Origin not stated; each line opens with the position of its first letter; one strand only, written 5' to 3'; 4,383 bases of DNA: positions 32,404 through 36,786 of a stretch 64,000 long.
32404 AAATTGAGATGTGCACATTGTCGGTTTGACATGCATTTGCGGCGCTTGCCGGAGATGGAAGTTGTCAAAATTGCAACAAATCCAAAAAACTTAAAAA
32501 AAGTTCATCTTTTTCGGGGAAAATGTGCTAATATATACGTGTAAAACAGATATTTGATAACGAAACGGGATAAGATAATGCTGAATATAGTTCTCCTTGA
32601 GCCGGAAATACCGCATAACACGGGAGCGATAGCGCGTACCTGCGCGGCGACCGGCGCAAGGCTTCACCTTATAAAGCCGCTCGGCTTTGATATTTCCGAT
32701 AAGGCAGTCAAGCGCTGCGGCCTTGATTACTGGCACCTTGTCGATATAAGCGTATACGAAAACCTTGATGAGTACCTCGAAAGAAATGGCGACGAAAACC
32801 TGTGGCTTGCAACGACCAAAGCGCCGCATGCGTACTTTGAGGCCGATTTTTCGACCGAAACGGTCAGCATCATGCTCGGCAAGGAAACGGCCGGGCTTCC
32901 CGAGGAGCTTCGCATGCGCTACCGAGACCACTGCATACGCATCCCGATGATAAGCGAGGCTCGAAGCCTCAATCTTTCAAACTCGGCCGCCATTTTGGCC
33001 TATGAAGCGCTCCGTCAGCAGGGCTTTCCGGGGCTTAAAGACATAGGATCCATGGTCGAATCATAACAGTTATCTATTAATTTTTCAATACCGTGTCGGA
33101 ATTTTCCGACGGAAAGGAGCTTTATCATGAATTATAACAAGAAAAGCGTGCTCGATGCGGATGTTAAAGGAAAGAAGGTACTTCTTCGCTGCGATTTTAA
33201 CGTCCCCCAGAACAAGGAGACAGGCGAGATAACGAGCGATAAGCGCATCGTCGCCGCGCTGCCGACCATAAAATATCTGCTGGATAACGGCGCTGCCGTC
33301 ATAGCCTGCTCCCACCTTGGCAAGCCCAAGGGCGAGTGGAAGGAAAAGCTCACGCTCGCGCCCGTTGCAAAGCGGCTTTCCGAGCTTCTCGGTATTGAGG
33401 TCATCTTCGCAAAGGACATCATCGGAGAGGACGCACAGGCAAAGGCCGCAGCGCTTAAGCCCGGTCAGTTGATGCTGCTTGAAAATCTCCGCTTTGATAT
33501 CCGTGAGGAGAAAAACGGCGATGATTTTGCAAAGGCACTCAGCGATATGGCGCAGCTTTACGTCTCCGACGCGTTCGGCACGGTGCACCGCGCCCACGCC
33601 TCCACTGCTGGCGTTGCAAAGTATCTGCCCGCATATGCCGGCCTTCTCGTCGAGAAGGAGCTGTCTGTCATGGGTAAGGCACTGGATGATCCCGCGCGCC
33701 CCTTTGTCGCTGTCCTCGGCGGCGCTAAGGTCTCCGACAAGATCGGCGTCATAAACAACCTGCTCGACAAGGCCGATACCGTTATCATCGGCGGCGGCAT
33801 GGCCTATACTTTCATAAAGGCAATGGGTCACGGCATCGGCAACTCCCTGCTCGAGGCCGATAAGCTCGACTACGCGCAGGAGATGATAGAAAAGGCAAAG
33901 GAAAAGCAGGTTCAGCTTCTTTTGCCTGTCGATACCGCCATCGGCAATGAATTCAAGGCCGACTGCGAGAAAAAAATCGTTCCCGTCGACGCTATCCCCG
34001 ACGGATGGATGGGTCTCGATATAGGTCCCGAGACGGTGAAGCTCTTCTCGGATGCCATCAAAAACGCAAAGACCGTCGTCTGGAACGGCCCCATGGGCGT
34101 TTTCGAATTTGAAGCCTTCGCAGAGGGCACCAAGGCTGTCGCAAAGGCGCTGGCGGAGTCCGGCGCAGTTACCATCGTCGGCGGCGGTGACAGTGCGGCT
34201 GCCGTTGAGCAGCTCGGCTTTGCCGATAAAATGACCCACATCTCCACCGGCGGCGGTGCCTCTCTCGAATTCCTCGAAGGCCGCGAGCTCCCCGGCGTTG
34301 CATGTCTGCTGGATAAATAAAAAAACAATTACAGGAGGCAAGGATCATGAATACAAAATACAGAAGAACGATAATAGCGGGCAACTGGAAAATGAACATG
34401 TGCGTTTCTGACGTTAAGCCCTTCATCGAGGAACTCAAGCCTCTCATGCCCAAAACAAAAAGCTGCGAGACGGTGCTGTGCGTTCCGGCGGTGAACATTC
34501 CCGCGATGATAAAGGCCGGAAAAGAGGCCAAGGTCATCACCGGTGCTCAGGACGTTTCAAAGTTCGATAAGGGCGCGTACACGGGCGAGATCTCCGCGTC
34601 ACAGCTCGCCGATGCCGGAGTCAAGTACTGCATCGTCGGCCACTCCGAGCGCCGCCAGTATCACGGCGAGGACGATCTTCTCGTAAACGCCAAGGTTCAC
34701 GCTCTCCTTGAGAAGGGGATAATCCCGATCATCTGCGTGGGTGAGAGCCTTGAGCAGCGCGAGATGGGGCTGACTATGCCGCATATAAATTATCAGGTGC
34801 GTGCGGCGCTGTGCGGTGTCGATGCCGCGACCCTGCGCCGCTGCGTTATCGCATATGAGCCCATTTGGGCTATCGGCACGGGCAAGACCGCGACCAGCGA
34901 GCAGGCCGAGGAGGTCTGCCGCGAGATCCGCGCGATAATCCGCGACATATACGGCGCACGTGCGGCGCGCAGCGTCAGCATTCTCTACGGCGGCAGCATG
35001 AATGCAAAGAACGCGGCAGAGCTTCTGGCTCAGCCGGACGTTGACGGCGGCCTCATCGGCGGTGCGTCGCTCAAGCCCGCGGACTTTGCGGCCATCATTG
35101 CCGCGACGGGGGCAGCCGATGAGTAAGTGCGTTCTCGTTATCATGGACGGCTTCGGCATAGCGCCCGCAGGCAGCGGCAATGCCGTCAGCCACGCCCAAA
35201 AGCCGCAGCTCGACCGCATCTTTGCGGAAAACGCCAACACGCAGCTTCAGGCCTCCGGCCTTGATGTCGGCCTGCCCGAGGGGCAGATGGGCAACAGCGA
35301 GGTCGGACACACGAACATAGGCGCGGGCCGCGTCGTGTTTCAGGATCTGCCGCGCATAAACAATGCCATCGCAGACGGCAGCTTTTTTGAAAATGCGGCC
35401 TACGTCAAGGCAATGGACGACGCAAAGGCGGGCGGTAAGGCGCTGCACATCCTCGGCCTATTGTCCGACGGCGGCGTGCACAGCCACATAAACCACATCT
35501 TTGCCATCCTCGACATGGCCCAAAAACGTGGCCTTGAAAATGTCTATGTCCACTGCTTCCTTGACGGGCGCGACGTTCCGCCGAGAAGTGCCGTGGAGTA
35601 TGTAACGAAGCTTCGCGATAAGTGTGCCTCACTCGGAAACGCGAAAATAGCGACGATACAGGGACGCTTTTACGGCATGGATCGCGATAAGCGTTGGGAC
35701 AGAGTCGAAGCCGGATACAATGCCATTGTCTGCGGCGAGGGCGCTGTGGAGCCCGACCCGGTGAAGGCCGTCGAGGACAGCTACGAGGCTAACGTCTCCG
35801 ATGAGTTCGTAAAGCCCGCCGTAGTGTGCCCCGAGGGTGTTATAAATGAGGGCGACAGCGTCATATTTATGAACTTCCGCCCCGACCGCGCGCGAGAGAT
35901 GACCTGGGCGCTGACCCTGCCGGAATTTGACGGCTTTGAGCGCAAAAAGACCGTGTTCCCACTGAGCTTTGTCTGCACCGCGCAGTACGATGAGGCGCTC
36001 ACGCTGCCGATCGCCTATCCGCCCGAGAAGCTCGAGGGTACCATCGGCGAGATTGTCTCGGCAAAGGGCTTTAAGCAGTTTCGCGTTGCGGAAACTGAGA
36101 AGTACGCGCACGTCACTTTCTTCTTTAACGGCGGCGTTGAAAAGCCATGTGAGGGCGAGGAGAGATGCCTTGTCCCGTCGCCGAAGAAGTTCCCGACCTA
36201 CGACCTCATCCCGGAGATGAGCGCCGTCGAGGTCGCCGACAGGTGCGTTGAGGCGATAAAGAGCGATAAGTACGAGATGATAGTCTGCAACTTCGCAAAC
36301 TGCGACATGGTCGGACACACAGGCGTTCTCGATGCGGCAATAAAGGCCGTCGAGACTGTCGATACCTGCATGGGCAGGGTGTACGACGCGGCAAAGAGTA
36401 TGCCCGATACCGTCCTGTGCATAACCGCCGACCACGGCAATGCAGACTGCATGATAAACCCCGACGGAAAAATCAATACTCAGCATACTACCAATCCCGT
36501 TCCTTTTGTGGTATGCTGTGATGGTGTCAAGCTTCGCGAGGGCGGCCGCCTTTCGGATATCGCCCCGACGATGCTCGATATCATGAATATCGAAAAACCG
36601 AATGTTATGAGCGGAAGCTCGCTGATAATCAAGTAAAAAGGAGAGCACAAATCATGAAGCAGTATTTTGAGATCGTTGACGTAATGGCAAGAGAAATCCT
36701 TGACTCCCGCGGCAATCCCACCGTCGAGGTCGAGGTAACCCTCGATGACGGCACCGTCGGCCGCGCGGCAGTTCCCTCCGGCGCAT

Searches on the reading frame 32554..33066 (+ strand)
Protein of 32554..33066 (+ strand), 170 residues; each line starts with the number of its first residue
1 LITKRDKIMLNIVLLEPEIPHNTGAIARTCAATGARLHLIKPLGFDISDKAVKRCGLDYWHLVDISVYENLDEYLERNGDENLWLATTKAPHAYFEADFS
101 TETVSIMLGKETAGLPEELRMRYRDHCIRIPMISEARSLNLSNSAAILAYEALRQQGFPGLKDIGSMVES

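Call 60: search_protein_families(library=pfam, proteins=[window:32554-33066:+], max_evalue=0.00001)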
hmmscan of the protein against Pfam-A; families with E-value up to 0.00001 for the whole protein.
window:32554-33066:+ (170 aa): 1 family
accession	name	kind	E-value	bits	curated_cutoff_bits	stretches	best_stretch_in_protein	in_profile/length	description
PF00588.24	SpoU_methylase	-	8.8e-35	120.3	29.7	1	10-150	2-142/142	SpoU rRNA Methylase family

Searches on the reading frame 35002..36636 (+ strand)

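Call 60: search_protein_families(library=pfam, proteins=[window:35002-36636:+], max_evalue=0.00001)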
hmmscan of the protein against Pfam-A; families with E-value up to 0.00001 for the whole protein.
window:35002-36636:+ (544 aa): 2 families
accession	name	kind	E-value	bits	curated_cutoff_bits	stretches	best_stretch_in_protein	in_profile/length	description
PF06415.18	iPGM_N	-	3.8e-85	285.2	27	1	119-331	1-217/217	BPG-independent PGAM N-terminus (iPGM_N)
PF01676.23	Metalloenzyme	-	1.1e-77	261.4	24.3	1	42-532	2-252/252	Metalloenzyme superfamily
